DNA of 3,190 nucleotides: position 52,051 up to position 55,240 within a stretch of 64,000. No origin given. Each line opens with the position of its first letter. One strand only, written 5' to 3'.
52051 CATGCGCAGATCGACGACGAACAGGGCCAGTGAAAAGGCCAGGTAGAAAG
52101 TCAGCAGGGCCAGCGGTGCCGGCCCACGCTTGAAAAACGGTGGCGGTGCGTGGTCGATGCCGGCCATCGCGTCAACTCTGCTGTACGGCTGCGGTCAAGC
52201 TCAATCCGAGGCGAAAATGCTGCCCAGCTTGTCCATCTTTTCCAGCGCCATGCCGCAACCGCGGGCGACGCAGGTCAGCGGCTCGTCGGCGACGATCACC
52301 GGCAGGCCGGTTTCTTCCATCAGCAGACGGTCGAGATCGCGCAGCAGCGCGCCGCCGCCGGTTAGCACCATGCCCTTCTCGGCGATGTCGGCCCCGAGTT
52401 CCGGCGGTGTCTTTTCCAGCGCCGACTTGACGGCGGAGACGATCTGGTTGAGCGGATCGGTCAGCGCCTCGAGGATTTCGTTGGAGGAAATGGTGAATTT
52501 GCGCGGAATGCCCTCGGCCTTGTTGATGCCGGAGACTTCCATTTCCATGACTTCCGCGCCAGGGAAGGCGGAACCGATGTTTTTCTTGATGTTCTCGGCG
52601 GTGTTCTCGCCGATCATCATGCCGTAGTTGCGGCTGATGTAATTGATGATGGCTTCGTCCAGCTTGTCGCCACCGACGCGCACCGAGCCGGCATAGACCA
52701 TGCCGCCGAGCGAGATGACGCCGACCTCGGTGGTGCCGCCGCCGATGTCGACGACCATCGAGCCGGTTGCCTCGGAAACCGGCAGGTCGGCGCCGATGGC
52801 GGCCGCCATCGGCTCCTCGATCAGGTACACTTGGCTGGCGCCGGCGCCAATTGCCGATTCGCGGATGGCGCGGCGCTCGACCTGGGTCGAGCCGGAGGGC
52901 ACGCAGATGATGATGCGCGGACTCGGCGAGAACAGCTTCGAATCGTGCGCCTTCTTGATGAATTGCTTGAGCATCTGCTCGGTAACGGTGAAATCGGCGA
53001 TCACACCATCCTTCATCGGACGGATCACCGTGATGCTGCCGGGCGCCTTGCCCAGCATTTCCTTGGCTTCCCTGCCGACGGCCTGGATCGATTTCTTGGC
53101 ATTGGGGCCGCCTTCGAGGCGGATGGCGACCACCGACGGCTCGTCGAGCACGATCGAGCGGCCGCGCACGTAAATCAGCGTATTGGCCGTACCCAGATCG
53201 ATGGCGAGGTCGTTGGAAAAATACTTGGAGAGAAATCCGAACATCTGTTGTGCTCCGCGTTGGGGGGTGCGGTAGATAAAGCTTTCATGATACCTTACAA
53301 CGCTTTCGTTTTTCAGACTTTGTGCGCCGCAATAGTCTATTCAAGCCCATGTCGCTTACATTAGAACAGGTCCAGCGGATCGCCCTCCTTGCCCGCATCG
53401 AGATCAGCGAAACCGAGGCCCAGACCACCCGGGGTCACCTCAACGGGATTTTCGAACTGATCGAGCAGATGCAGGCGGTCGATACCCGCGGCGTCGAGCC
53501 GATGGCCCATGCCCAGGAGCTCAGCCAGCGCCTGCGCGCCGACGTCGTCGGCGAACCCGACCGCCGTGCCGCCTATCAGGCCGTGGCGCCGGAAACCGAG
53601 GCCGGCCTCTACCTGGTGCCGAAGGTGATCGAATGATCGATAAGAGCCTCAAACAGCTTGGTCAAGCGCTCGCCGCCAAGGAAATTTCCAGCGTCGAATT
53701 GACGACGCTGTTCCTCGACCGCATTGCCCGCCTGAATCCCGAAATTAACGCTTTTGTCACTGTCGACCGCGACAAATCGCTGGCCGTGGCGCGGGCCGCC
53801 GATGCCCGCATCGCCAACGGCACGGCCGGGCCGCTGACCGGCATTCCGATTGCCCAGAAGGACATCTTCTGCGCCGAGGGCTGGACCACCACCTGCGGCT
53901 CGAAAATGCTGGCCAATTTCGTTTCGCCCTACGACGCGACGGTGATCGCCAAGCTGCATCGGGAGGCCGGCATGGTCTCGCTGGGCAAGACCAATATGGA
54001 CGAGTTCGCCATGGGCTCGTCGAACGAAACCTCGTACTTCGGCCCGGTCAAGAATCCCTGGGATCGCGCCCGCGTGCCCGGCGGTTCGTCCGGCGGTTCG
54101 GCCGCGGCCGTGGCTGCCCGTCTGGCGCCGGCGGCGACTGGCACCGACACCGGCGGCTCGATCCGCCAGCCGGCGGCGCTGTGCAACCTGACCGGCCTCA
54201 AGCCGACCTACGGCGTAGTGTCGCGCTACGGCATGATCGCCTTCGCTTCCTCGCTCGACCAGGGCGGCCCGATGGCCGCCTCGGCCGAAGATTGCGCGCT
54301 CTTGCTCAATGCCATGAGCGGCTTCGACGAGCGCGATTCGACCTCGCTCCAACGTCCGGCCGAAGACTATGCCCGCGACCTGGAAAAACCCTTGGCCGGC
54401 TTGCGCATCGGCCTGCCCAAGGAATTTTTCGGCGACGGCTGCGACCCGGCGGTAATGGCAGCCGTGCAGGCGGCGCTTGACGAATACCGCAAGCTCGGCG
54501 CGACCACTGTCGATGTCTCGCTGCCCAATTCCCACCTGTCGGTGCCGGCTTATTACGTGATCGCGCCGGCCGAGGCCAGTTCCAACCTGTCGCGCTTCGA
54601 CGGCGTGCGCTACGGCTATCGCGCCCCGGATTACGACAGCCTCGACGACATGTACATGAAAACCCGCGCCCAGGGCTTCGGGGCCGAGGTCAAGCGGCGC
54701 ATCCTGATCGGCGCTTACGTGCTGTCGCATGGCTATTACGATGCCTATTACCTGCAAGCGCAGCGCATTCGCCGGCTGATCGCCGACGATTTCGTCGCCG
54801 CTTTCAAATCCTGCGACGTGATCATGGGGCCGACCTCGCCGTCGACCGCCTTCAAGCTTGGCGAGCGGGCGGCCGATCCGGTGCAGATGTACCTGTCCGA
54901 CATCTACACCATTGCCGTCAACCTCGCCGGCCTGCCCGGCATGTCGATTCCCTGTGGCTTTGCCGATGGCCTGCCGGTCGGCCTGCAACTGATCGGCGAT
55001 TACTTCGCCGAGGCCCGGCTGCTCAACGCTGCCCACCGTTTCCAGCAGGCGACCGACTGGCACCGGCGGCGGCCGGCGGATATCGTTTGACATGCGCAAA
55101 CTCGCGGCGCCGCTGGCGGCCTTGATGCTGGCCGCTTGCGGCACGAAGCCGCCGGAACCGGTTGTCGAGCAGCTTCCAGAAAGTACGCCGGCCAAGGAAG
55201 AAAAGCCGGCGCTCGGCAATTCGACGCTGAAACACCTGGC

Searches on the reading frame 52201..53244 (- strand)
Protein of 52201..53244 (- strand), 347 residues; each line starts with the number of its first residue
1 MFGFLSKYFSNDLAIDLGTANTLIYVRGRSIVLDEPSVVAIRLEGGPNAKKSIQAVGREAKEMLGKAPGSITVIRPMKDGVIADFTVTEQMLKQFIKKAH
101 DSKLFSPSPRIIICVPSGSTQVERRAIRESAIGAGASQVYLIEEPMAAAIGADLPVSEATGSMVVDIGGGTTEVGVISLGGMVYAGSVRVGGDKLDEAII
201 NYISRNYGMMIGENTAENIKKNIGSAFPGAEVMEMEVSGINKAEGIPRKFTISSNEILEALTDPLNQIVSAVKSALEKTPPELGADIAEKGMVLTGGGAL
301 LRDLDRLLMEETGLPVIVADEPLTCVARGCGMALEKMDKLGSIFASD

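Call 69: search_protein_families(library=pfam, proteins=[window:52201-53244:-], max_evalue=0.001)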
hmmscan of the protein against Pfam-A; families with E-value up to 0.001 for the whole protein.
window:52201-53244:- (347 aa): 7 families
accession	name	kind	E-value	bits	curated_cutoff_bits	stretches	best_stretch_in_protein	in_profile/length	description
PF06723.19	MreB_Mbl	-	4.8e-144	479.6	27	1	11-340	2-325/327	MreB/Mbl protein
PF00012.26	HSP70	-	1.7e-12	46.8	20.6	1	90-330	116-368/599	Hsp70 protein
PF14450.12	FtsA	-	9e-12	45.9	31.8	1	163-319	1-110/127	Cell division protein FtsA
PF00022.25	Actin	-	1.2e-09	37.7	27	1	55-206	47-190/410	Actin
PF11104.14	PilM_2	-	2.6e-08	33.6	27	1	150-222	169-236/340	Type IV pilus assembly protein PilM;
PF25216.1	Volactin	-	1e-05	25.6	35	1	51-332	56-319/321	Volactin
PF21522.3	MreB-like_C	-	0.00075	20.5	27.8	0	164-224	1-64/123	Archaeal actin homologue MreB-like, C-terminal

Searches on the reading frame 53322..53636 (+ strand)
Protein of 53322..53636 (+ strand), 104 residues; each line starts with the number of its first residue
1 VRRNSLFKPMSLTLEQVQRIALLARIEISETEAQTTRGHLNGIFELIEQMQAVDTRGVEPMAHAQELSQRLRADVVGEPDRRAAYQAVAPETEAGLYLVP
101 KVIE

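Call 69: search_protein_families(library=pfam, proteins=[window:53322-53636:+], max_evalue=0.001)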
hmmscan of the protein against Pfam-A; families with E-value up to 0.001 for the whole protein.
window:53322-53636:+ (104 aa): 1 family
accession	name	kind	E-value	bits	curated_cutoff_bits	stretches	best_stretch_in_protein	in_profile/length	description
PF02686.20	GatC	-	1.5e-18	67.1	23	1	28-99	1-66/66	Glu-tRNAGln amidotransferase C subunit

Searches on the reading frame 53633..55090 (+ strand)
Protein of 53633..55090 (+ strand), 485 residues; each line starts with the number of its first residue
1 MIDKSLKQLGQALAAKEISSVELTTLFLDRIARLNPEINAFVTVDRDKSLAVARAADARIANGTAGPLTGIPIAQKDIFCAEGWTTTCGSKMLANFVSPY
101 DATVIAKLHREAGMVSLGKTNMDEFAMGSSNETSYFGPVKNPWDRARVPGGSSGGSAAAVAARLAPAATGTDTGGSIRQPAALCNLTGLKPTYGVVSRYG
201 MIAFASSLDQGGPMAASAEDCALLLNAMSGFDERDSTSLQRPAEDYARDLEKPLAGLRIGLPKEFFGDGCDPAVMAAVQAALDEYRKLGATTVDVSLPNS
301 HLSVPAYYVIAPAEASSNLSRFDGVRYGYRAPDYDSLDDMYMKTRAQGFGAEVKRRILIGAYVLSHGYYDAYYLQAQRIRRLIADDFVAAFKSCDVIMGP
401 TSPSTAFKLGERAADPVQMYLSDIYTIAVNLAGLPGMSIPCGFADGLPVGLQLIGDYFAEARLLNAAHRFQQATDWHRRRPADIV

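Call 69: search_protein_families(library=pfam, proteins=[window:53633-55090:+], max_evalue=0.001)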
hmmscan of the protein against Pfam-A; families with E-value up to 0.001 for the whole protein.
window:53633-55090:+ (485 aa): 1 family
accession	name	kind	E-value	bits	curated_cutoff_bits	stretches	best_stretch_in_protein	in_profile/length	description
PF01425.27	Amidase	-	5.2e-157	523.9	27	1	22-464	1-445/445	Amidase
